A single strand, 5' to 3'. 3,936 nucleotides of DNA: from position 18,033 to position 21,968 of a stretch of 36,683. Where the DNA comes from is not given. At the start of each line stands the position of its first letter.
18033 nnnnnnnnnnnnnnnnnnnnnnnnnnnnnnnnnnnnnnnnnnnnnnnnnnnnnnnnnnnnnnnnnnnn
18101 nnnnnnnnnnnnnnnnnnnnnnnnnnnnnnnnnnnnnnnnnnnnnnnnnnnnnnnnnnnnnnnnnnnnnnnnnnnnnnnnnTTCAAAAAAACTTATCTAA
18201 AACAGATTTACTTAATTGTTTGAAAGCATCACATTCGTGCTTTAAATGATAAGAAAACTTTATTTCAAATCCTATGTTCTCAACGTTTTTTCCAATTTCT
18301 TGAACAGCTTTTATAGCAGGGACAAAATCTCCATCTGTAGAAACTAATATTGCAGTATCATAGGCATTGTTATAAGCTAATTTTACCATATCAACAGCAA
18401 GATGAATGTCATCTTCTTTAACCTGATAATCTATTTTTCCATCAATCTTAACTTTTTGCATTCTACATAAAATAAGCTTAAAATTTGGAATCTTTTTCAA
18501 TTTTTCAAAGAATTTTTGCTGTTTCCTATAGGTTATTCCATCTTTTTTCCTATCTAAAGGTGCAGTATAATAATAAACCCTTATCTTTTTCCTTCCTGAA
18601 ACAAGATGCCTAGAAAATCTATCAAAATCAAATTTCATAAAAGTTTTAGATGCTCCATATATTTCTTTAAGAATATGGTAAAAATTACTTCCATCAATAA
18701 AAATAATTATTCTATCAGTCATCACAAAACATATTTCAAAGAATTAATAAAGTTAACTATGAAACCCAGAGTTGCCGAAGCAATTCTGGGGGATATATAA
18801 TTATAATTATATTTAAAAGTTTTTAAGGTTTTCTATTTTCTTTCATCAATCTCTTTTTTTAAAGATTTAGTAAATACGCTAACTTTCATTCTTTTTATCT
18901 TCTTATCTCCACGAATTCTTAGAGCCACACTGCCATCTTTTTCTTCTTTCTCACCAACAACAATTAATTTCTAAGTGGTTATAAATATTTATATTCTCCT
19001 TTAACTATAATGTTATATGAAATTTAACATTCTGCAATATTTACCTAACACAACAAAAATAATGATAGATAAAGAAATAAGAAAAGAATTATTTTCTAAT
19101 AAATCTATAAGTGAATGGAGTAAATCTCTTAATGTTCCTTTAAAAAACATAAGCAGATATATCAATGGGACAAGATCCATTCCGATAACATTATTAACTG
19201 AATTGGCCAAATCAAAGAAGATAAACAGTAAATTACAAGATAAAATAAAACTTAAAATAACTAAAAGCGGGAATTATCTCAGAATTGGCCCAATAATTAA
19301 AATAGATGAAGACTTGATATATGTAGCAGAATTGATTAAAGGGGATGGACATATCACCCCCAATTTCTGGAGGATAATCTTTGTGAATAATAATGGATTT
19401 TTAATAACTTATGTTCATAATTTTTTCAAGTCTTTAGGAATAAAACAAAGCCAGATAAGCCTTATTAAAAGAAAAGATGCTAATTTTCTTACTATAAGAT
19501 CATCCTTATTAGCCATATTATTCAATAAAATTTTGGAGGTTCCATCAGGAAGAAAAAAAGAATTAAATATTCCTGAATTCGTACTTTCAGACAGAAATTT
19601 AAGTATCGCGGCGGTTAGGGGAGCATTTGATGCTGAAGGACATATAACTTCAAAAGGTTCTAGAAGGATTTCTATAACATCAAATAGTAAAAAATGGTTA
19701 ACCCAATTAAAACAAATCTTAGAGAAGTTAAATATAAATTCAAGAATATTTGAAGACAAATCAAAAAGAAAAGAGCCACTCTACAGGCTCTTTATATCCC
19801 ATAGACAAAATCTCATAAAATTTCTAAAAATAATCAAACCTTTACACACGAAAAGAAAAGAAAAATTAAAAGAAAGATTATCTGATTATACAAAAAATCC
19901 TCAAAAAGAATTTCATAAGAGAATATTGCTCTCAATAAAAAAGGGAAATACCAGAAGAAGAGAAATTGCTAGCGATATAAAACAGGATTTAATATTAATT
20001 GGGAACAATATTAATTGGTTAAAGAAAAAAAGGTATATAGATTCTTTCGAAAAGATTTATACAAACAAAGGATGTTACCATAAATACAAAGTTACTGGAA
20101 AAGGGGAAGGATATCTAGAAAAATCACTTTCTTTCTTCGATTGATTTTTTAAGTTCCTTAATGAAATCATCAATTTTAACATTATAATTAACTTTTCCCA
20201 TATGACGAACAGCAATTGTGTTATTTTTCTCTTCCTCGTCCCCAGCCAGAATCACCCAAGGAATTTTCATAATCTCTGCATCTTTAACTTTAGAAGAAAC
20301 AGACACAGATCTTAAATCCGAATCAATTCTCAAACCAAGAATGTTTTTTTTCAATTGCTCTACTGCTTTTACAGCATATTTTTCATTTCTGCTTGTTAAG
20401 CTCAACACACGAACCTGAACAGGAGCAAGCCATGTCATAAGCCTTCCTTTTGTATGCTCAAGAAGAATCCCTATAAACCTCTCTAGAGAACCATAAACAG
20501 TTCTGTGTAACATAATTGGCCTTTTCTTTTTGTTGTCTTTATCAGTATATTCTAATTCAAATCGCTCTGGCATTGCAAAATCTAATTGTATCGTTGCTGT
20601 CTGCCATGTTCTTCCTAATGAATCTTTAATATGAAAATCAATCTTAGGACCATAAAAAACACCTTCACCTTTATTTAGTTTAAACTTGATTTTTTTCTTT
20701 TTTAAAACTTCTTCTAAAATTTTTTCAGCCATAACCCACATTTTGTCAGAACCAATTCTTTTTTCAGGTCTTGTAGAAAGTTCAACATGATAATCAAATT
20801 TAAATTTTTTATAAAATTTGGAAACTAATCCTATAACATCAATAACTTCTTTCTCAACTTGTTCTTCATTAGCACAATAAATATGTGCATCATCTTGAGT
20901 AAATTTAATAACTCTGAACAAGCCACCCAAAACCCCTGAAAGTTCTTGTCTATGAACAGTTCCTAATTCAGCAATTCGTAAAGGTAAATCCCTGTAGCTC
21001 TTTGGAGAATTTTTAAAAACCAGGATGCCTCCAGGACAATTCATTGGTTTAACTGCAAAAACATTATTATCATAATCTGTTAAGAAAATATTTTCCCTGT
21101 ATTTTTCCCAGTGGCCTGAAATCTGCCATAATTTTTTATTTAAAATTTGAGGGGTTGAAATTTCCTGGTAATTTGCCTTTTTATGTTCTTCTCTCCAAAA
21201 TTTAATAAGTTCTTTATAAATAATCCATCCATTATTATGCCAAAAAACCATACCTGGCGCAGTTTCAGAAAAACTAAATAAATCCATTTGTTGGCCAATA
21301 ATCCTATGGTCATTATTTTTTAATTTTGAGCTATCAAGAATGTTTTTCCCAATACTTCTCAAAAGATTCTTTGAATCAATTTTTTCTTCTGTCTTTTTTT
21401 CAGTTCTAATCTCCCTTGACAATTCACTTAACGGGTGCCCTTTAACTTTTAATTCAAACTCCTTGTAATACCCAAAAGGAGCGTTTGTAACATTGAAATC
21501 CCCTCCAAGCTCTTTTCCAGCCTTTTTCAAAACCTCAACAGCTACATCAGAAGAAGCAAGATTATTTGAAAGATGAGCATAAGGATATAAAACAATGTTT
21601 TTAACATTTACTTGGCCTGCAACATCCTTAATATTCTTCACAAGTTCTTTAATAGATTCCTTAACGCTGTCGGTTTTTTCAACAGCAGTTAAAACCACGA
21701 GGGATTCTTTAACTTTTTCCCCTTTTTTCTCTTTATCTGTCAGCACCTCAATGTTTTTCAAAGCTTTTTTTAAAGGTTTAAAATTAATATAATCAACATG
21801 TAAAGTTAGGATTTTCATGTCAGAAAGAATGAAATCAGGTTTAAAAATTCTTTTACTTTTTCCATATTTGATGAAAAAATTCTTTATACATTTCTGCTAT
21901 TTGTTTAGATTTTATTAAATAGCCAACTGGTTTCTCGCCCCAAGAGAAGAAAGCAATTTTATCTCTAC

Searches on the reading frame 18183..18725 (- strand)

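Call 81: search_protein_families(library=pfam, proteins=[window:18183-18725:-], max_evalue=0.001)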
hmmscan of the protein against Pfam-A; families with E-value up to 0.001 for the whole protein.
window:18183-18725:- (180 aa): 1 family
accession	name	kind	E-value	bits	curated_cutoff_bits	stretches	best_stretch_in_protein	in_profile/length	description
PF01936.24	NYN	-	6.1e-26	92.1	24.2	1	5-168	1-141/145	NYN domain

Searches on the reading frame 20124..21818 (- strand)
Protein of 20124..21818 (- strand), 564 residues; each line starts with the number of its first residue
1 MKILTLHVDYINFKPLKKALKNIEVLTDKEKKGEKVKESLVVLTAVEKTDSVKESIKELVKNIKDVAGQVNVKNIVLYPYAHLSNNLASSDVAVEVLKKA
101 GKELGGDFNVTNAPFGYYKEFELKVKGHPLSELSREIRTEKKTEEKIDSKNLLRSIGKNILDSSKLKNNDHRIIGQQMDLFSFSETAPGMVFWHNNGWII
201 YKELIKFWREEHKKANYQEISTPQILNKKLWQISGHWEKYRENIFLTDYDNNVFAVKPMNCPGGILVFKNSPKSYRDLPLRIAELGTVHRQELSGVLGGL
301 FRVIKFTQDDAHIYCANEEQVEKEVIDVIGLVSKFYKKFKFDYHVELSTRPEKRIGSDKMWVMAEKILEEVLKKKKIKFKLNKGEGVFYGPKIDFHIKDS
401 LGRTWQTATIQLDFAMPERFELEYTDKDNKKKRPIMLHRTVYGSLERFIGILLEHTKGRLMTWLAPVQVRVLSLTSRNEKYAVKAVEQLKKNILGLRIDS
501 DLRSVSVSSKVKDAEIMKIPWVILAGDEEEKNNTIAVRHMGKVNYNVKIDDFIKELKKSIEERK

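Call 77: find_encoding_contigs(protein=window:20124-21818:-, flank=500, max_places=3)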
Protein window:20124-21818:- (564 aa): no gene with exactly this product is on record in the collection.

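Call 79: find_homologous_proteins(query=window:20124-21818:-, max_evalue=1e-50)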
Query window:20124-21818:- (564 aa): 8000 proteins with E <= 1e-50 among 8000 candidates; the best 120 are listed.
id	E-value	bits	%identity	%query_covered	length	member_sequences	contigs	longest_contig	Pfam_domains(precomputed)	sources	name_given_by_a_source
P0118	0.0e+0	1253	100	100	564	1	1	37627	PF03129.26,PF08915.17,PF00587.31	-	-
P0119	0.0e+0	1089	85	100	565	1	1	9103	PF03129.26,PF08915.17,PF00587.31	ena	-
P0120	0.0e+0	1086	85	100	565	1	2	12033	PF03129.26,PF08915.17,PF00587.31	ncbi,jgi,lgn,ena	ncbi:hypothetical protein ES703_47906 [subsurface metagenome]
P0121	0.0e+0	1082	85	100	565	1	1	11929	PF03129.26,PF08915.17,PF00587.31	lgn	-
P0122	0.0e+0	1052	84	100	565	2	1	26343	PF03129.26,PF08915.17,PF00587.31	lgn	-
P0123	0.0e+0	1051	84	100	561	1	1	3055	PF03129.26,PF08915.17,PF00587.31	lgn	-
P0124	0.0e+0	1038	83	100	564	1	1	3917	PF03129.26,PF08915.17,PF00587.31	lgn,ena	-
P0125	0.0e+0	1034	82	100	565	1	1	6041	PF03129.26,PF08915.17,PF00587.31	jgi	-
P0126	0.0e+0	1032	81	100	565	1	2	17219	PF03129.26,PF08915.17,PF00587.31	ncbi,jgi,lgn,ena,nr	ncbi:MAG TPA: threonine--tRNA ligase [Bacillota bacterium]|nr:threonine--tRNA ligase [Bacillota bact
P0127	1.9e-276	936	75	100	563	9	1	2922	PF03129.26,PF08915.17,PF00587.31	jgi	jgi:threonyl-tRNA synthetase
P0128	2.8e-272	922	73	100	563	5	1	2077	PF03129.26,PF08915.17,PF00587.31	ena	-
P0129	2.1e-267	906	71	100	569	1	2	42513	PF03129.26,PF08915.17,PF00587.31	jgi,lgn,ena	-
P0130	3.9e-267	905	72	100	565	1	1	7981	PF03129.26,PF08915.17,PF00587.31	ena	-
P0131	4.3e-267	905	72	100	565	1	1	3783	PF03129.26,PF08915.17,PF00587.31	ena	-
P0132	8.9e-267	904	72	100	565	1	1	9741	PF03129.26,PF08915.17,PF00587.31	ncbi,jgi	-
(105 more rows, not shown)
